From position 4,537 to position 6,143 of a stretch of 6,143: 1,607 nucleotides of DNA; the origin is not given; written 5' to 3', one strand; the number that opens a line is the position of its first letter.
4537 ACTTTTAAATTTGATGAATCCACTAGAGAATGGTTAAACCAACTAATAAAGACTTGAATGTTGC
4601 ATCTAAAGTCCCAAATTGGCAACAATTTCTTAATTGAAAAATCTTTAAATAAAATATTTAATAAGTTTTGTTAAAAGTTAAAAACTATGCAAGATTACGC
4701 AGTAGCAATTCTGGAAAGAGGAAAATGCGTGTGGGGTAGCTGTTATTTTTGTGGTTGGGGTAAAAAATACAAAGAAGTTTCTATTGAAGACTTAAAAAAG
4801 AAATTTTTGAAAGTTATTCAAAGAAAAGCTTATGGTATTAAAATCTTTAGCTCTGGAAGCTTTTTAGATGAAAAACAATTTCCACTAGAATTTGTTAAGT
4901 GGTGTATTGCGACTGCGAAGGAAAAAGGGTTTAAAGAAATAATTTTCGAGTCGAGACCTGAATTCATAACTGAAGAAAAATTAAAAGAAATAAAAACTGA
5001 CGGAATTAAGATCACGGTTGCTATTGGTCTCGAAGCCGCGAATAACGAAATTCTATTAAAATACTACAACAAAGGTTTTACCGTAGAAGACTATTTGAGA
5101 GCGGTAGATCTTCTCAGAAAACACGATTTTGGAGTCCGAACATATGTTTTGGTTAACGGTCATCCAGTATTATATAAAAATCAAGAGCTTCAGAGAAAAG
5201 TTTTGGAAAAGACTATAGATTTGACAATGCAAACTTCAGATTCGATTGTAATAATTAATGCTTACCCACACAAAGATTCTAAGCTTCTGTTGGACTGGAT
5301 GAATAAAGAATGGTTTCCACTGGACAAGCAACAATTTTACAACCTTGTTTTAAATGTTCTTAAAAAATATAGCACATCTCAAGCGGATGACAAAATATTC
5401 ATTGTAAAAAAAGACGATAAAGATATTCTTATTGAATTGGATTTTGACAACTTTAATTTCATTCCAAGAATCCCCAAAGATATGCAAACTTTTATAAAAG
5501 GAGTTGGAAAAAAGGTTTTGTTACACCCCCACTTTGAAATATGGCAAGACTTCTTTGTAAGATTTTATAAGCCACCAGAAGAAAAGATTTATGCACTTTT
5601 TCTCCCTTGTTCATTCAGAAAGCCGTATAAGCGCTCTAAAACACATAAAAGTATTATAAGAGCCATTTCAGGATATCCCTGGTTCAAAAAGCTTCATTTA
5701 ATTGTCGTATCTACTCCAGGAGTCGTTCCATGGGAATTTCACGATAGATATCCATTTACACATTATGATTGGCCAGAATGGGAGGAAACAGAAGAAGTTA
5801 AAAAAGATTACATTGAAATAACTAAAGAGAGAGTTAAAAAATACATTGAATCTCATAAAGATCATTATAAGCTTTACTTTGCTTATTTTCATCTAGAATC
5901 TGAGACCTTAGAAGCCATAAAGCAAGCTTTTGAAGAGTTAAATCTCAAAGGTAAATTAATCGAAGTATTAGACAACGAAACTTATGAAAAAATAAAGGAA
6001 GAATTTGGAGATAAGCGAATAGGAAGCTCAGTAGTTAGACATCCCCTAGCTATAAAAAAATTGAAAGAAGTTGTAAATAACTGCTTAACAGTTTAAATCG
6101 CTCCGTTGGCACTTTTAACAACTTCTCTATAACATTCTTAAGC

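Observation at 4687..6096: Single-chain RaSEA-ArcS fusion: a minimal archaeosine synthase without a PUA/tRNA-binding module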

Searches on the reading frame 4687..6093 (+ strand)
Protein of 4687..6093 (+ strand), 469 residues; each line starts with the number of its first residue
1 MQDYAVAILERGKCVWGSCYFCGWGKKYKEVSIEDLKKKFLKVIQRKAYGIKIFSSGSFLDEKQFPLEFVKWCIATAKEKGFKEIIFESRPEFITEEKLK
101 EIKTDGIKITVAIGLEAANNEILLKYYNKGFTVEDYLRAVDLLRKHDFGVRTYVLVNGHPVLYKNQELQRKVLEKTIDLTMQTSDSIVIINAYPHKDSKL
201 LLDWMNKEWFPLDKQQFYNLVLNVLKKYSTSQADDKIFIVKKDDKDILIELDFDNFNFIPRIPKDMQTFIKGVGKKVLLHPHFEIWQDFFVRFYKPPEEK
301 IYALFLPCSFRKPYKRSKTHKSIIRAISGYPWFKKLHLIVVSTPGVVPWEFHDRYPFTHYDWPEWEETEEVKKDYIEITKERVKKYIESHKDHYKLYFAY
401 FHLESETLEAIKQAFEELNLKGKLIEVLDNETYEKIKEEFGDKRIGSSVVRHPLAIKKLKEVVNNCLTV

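Call 3: search_protein_families(library=pfam, proteins=[window:4687-6093:+], max_evalue=1)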
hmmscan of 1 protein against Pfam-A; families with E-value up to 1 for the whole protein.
window:4687-6093:+ (469 aa): 5 families
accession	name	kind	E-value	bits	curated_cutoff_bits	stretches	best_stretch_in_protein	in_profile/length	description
PF17884.7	DUF5591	-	3.1e-18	66.5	26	1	287-422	5-128/150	Domain of unknown function (DUF5591)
PF04055.27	Radical_SAM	-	1.8e-14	54.7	29.5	1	14-158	7-153/166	Radical SAM superfamily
PF02057.21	Glyco_hydro_59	-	0.0043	16.8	27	1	362-463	99-191/294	Glycosyl hydrolase family 59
PF19869.4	DUF6342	-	0.17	12.6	25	0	222-242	47-67/99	Family of unknown function (DUF6342)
PF09597.18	SAM_Ribosomal_mS41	-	0.34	11.5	23.7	0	262-290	10-38/68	Small ribosomal subunit protein mS41 SAM domain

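Call 4: search_protein_families(library=ncbifam, proteins=[window:4687-6093:+], max_evalue=1)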
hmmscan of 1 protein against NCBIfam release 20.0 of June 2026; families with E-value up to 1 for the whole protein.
window:4687-6093:+ (469 aa): 10 families
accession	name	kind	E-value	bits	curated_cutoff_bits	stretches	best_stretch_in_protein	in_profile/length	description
TIGR01210.1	TIGR01210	equivalog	1.4e-34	119.8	212.15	1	5-167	16-186/313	archaeosine biosynthesis radical SAM protein RaSEA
NF040592.1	tRNA_mod_ArcS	equivalog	1.8e-17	63.2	440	1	292-418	287-404/575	archaeosine synthase subunit alpha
NF053620.1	ArchsnAlpArcSThp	equivalog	5.8e-17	61.3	600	1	267-447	208-378/515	archaeosine synthase subunit alpha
TIGR01212.1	TIGR01212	equivalog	6e-08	32.1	180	1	78-229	105-252/302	tRNA modification radical SAM protein MnmL/YtqA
TIGR04013.1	B12_SAM_MJ_1487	hypoth_equivalog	7.9e-07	28.2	251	1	12-150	159-307/382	TIGR04013 family B12-binding domain/radical SAM domain-containing protein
TIGR02026.1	BchE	equivalog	0.00044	19.2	481.35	1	9-152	199-341/497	magnesium-protoporphyrin IX monomethyl ester anaerobic oxidative cyclase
TIGR04072.2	rSAM_ladder_B12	equivalog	0.018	13.7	360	1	89-158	264-331/443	lipid biosynthesis B12-binding/radical SAM protein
NF010695.0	PRK14095.1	equivalog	0.02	13.5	703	1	376-444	30-97/536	glucose-6-phosphate isomerase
TIGR04014.1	B12_SAM_MJ_0865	equivalog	0.054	12.3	360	1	89-154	251-314/434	methyl-coenzyme M reductase glutamine C-methyltransferase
NF040830.1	sulfhyd_ShyC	equivalog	0.089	11.9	600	1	107-174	167-232/288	NAD(P)-dependent hydrogenase/sulfhydrogenase 2 subunit gamma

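Call 5: find_homologous_proteins(query=window:4687-6093:+, max_evalue=0.001)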
Query window:4687-6093:+ (469 aa): 331 proteins with E <= 0.001 among 8000 candidates; the best 120 are listed.
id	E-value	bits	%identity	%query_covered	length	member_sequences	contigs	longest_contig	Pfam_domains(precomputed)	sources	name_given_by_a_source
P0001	0.0e+0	1060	99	100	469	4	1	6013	PF04055.28,PF17884.8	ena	-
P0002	2.3e-256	869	76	100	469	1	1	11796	PF04055.28,PF17884.8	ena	-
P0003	8.3e-193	660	58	100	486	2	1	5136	PF17884.8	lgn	-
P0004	1.2e-191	656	57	98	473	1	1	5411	PF04055.28,PF17884.8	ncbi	-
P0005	1.4e-190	652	57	98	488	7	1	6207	PF04055.28,PF17884.8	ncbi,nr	ncbi:MAG: DUF5591 domain-containing protein [Desulfurococcales archaeon]|nr:DUF5591 domain-containin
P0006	7.4e-187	640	58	100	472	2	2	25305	PF04055.28,PF17884.8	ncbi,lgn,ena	-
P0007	8.1e-186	637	57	98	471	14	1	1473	PF04055.28,PF17884.8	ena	-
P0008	8.1e-186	637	57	100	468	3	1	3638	PF04055.28,PF17884.8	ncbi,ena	-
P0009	1.1e-183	630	58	99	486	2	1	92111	PF04055.28,PF17884.8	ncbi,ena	-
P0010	3.2e-183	628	55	100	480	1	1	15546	PF04055.28,PF17884.8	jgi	-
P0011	6.4e-182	624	59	94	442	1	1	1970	PF04055.28,PF17884.8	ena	-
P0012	5.7e-181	621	56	99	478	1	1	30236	PF17884.8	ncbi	-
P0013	1.5e-172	593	54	98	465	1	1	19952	PF04055.28,PF17884.8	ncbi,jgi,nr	ncbi:MAG: hypothetical protein GXO00_01035 [Candidatus Diapherotrites archaeon]|nr:hypothetical prot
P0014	8.7e-172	590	58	98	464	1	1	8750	PF04055.28,PF17884.8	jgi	-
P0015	4.4e-169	581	54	98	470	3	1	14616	PF04055.28,PF17884.8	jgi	-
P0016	5.0e-168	578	55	98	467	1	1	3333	PF04055.28,PF17884.8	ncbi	-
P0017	9.7e-168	577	57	98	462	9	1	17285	PF04055.28,PF17884.8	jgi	-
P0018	2.5e-167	576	54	99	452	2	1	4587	PF04055.28,PF17884.8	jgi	-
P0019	5.2e-165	568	53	99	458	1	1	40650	PF04055.28,PF17884.8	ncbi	-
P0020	1.1e-164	567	54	99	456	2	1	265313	PF04055.28,PF17884.8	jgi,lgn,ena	-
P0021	2.6e-163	562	56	99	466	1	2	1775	PF04055.28,PF17884.8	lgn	-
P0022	5.2e-163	561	54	98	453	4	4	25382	PF04055.28,PF17884.8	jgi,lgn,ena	-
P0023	1.9e-162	560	51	100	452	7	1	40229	PF17884.8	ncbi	-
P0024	1.4e-160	553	53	98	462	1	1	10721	PF04055.28,PF17884.8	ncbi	-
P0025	9.2e-160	551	54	98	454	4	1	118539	PF04055.28,PF17884.8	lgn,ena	-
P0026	1.8e-157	543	52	99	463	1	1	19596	PF04055.28,PF17884.8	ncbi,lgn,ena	-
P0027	2.2e-154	533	52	97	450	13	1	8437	PF04055.28,PF17884.8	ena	-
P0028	2.6e-153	529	53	99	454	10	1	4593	PF04055.28,PF17884.8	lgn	-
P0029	1.9e-151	523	51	99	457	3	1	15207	PF04055.28,PF17884.8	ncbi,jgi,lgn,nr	ncbi:MAG: hypothetical protein GXO26_00960 [Crenarchaeota archaeon]|nr:hypothetical protein [Thermop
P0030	4.5e-151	522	52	97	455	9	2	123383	PF04055.28,PF17884.8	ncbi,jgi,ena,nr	ncbi:MAG: hypothetical protein DRJ30_03840 [Candidatus Methanomethylicota archaeon]|nr:MAG: hypothet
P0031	1.6e-148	514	51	98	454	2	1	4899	PF04055.28,PF17884.8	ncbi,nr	ncbi:MAG: hypothetical protein GXO10_01680 [Crenarchaeota archaeon]|nr:hypothetical protein [Thermop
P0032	4.5e-147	509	48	98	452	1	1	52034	PF04055.28,PF17884.8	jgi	-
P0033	1.3e-146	507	49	98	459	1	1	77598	PF04055.28,PF17884.8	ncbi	-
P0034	1.7e-141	490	49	98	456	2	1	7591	PF17884.8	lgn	-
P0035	2.4e-141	490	49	99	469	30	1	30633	PF17884.8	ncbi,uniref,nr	ncbi:DUF5591 domain-containing protein [Candidatus Culexarchaeum yellowstonense]|uniref:DUF5591 doma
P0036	3.4e-140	486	53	99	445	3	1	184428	PF04055.28,PF17884.8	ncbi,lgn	ncbi:MAG: radical SAM protein [Candidatus Asgardarchaeia archaeon]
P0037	1.0e-139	485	50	98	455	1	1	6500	PF04055.28,PF17884.8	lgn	-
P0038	2.6e-139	483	53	98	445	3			PF04055.28,PF17884.8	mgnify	mgnify:FL=1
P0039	7.5e-139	482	53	97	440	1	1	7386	PF04055.28,PF17884.8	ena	-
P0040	7.7e-138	478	52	98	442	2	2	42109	PF04055.28,PF17884.8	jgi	-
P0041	3.1e-137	476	48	98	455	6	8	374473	PF17884.8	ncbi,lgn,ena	ncbi:MAG: DUF5591 domain-containing protein [Candidatus Methanomethylicia archaeon]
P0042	1.3e-132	461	48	99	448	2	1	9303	PF04055.28,PF17884.8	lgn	-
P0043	1.9e-132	461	46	98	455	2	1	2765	PF04055.28,PF17884.8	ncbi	ncbi:MAG: DUF5591 domain-containing protein [Candidatus Methanomethylicia archaeon]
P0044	4.8e-130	453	47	99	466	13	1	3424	PF04055.28,PF17884.8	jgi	-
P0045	6.7e-119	416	48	93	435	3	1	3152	PF04055.28,PF17884.8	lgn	-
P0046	2.3e-118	414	49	92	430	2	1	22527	PF04055.28,PF17884.8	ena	-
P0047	3.9e-118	413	48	97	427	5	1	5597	PF04055.28,PF17884.8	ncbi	ncbi:MAG: DUF5591 domain-containing protein [archaeon]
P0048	9.0e-118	412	46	92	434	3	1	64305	PF04055.28,PF17884.8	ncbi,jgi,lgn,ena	-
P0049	5.1e-117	410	46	92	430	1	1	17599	PF04055.28,PF17884.8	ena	-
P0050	6.8e-116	406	48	92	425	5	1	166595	PF04055.28,PF17884.8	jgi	-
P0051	8.5e-116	406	46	93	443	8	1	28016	PF04055.28,PF17884.8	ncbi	-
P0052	1.6e-115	405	49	92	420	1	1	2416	PF04055.28,PF17884.8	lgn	-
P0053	1.6e-115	405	48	92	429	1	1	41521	PF04055.28,PF17884.8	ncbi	-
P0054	2.9e-115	404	46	93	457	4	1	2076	PF04055.28,PF17884.8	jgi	-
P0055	3.6e-115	404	44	100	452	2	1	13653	PF04055.28,PF17884.8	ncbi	-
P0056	4.1e-114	400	47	92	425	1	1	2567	PF04055.28,PF17884.8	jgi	jgi:hypothetical protein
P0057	3.6e-112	394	42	96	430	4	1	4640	PF04055.28,PF17884.8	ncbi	ncbi:MAG: DUF5591 domain-containing protein [Candidatus Aenigmatarchaeota archaeon]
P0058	1.0e-111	392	48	92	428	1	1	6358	PF04055.28,PF17884.8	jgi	jgi:archaeosine synthase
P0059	2.8e-111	391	47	92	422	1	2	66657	PF04055.28,PF17884.8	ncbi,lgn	-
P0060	4.7e-111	390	44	92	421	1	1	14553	PF04055.28,PF17884.8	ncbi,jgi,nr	ncbi:MAG: radical SAM protein [Candidatus Micrarchaeota archaeon]|nr:radical SAM protein [Candidatus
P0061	8.2e-111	389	46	92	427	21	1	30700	PF04055.28,PF17884.8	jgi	jgi:hypothetical protein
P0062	9.6e-110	386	40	99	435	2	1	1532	PF17884.8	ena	-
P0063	1.2e-109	385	44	97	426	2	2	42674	PF04055.28,PF17884.8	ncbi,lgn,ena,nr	ncbi:hypothetical protein DRN74_04300 [Candidatus Micrarchaeota archaeon]|nr:MAG: hypothetical prote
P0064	1.7e-109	385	42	94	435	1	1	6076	PF04055.28,PF17884.8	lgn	-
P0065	6.9e-109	383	47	92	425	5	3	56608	PF04055.28,PF17884.8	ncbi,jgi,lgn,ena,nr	ncbi:MAG TPA: radical SAM protein [Nanoarchaeota archaeon]|nr:radical SAM protein [Nanoarchaeota arc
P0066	1.4e-108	382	47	98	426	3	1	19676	PF04055.28,PF17884.8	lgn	-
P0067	2.8e-108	381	45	92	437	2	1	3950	PF04055.28,PF17884.8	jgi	-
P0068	7.6e-108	379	46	92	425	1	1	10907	PF04055.28,PF17884.8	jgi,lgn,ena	-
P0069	1.1e-107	379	43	92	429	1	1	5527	PF04055.28,PF17884.8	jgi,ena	-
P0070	2.0e-107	378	46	92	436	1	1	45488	PF04055.28,PF17884.8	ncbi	-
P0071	2.6e-107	378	43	92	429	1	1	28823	PF04055.28,PF17884.8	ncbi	ncbi:MAG: DUF5591 domain-containing protein [Candidatus Micrarchaeota archaeon]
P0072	2.8e-107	378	44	93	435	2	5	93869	PF04055.28,PF17884.8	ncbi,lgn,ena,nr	ncbi:MAG: DUF5591 domain-containing protein [DPANN group archaeon]|nr:DUF5591 domain-containing prot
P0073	5.3e-107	377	43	93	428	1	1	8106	PF04055.28,PF17884.8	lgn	-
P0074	1.6e-106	375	42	92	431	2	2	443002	PF04055.28,PF17884.8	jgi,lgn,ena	-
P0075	1.9e-106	375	43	92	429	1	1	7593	PF04055.28,PF17884.8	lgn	-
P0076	3.3e-106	374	44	96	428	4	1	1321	PF04055.28,PF17884.8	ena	-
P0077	3.4e-106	374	44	98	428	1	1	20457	PF04055.28,PF17884.8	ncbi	-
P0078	3.8e-106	374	41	95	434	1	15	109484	PF17884.8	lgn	-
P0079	5.9e-106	373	44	93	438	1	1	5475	PF04055.28,PF17884.8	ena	-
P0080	6.3e-106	373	43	92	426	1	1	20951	PF04055.28,PF17884.8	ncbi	ncbi:MAG: DUF5591 domain-containing protein [archaeon]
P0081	7.7e-106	373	42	98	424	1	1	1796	PF04055.28,PF17884.8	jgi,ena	-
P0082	1.3e-105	372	42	94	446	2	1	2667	PF04055.28,PF17884.8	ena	-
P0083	3.2e-105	371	44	94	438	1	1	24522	PF04055.28,PF17884.8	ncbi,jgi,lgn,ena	-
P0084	4.2e-105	370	45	92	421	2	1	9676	PF04055.28,PF17884.8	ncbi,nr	ncbi:MAG: DUF5591 domain-containing protein [Candidatus Aenigmarchaeota archaeon]|nr:DUF5591 domain-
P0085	4.4e-105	370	43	94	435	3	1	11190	PF04055.28,PF17884.8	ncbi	-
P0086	8.7e-105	369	46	93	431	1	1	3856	PF04055.28,PF17884.8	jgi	jgi:radical SAM enzyme (TIGR01210 family)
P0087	9.9e-105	369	43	98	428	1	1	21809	PF04055.28,PF17884.8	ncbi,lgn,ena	-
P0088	1.2e-104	369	43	97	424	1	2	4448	PF04055.28,PF17884.8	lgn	-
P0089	1.6e-104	369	43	98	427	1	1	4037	PF04055.28,PF17884.8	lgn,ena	-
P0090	1.6e-104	369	43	92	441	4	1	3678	PF04055.28,PF17884.8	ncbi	-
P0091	1.8e-104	368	45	92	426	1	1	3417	PF04055.28,PF17884.8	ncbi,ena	-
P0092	3.5e-104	367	43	97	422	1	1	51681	PF04055.28,PF17884.8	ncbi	-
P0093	5.2e-104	367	45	93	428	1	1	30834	PF04055.28,PF17884.8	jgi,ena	-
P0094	5.3e-104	367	42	92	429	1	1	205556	PF04055.28,PF17884.8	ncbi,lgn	-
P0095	7.4e-104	366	44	94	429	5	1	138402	PF04055.28,PF17884.8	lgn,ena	-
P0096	7.6e-104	366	42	98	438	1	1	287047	PF04055.28,PF17884.8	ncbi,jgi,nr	ncbi:MAG: DUF5591 domain-containing protein [DPANN group archaeon]|nr:DUF5591 domain-containing prot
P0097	9.1e-104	366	44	93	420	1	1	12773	PF04055.28,PF17884.8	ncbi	-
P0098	9.5e-104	366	45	98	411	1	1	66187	PF04055.28,PF17884.8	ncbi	-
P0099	1.0e-103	366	40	98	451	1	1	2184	PF04055.28,PF17884.8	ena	-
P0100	1.6e-103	365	45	92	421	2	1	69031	PF04055.28,PF17884.8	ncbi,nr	ncbi:MAG: DUF5591 domain-containing protein [Nanoarchaeota archaeon]|nr:DUF5591 domain-containing pr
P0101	2.2e-103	365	43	92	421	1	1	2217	PF04055.28,PF17884.8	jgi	jgi:hypothetical protein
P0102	3.7e-103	364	44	91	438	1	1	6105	PF04055.28,PF17884.8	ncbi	-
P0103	4.7e-103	364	40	99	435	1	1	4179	PF04055.28,PF17884.8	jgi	jgi:archaeosine synthase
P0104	4.7e-103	364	44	91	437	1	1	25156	PF04055.28,PF17884.8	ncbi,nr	ncbi:MAG: radical SAM protein [Nanohaloarchaea archaeon]|nr:radical SAM protein [Candidatus Nanohalo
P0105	5.0e-103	364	43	92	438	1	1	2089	PF04055.28,PF17884.8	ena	-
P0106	5.6e-103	363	44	98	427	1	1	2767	PF04055.28,PF17884.8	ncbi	-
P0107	6.8e-103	363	43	93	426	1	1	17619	PF04055.28,PF17884.8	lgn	-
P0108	9.7e-103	363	42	92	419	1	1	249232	PF04055.28,PF17884.8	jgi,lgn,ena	-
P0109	1.6e-102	362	42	92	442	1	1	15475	PF04055.28,PF17884.8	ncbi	-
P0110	2.1e-102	361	41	99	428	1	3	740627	PF04055.28,PF17884.8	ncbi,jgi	-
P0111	2.7e-102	361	42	98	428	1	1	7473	PF04055.28,PF17884.8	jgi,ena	-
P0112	6.9e-102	360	45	89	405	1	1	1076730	PF04055.28,PF17884.8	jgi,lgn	jgi:hypothetical protein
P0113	1.4e-101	359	44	92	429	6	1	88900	PF04055.28,PF17884.8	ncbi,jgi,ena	-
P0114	1.6e-101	359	42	99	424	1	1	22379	PF04055.28,PF17884.8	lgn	-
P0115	1.8e-101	358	44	93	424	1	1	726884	PF04055.28,PF17884.8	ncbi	-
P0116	2.0e-101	358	42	98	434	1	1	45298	PF04055.28,PF17884.8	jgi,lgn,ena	-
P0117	2.8e-101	358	42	93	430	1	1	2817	PF04055.28,PF17884.8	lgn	-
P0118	2.9e-101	358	43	93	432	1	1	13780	PF04055.28,PF17884.8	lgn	-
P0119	5.3e-101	357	41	96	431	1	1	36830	PF04055.28,PF17884.8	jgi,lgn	jgi:uncharacterized radical SAM superfamily protein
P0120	5.5e-101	357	42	91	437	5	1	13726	PF04055.28,PF17884.8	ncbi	-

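Call 6: search_solved_structures(query=window:4687-6093:+, max_evalue=1, show_alignments=3)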
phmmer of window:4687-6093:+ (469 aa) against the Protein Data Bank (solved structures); distinct sequences matched with E-value up to 1: 4.
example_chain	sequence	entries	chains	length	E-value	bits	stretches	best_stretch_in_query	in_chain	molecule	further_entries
2q07_A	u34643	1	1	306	1.9e-08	36.7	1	291-443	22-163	Uncharacterized protein AF0587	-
6p78_A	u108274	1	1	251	5e-06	28.8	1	6-219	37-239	Queuine lyase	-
6msp_A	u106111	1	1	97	0.37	12.7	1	390-427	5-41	De novo Designed Protein Foldit3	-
9lm8_A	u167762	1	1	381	0.82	11.6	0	18-110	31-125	bvFP-Pfr21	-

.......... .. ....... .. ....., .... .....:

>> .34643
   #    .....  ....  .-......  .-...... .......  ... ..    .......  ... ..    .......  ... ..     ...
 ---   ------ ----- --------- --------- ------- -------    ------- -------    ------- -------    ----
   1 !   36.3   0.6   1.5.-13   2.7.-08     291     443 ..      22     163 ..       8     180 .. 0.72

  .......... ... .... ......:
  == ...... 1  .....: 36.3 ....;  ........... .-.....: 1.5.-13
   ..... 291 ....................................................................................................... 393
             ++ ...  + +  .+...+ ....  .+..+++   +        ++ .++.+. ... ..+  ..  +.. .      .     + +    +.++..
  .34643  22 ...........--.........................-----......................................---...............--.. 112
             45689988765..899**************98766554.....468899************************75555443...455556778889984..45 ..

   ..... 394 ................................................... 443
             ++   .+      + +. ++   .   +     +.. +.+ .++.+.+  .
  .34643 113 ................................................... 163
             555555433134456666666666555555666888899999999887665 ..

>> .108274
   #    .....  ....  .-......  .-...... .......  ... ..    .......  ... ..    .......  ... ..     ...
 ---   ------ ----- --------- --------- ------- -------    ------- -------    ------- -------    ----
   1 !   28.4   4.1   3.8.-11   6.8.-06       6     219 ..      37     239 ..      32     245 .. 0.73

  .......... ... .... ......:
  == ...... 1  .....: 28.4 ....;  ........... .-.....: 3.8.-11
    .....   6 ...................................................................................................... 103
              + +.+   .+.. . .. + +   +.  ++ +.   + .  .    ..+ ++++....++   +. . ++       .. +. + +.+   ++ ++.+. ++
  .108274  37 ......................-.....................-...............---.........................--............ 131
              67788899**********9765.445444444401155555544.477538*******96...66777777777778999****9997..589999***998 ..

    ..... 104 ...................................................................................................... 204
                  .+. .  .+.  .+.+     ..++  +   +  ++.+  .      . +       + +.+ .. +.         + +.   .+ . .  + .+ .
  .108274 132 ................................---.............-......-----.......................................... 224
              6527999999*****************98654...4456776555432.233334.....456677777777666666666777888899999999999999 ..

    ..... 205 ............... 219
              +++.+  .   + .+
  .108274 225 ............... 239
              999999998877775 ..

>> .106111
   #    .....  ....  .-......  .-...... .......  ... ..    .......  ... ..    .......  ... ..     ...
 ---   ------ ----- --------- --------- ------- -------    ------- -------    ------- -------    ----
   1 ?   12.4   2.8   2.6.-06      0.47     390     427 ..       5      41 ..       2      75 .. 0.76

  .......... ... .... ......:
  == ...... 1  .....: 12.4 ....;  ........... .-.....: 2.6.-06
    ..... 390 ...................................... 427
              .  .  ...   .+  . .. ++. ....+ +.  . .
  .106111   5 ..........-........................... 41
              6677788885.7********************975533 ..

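Call 18: find_encoding_contigs(protein=window:4687-6093:+, flank=10000, max_places=6)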
Protein window:4687-6093:+ (469 aa): no gene with exactly this product is on record in the collection.

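Call 19: find_encoding_contigs(protein=P0002, flank=10000, max_places=4)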
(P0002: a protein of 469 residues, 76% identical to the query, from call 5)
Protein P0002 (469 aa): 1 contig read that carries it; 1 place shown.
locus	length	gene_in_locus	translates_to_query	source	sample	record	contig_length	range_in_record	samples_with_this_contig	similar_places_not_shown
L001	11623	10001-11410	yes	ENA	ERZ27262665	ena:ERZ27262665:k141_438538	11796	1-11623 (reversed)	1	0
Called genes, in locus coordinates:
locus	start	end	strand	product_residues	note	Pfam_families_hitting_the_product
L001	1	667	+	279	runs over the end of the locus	?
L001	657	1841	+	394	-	PF12704:MacB_PCD, PF02687:FtsX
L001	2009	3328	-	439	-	PF24856:AraA_central (weak)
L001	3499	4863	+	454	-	PF21686:LigD_Prim-Pol (weak), PF01896:DNA_primase_S (weak), PF04104:DNA_primase_lrg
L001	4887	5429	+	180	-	-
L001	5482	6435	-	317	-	PF04041:Glyco_hydro_130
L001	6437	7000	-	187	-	PF04041:Glyco_hydro_130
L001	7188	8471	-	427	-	PF04041:Glyco_hydro_130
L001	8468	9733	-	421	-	PF02878:PGM_PMM_I, PF02879:PGM_PMM_II, PF02880:PGM_PMM_III, PF00408:PGM_PMM_IV (weak)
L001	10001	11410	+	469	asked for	PF04055:Radical_SAM, PF17884:DUF5591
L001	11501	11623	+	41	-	?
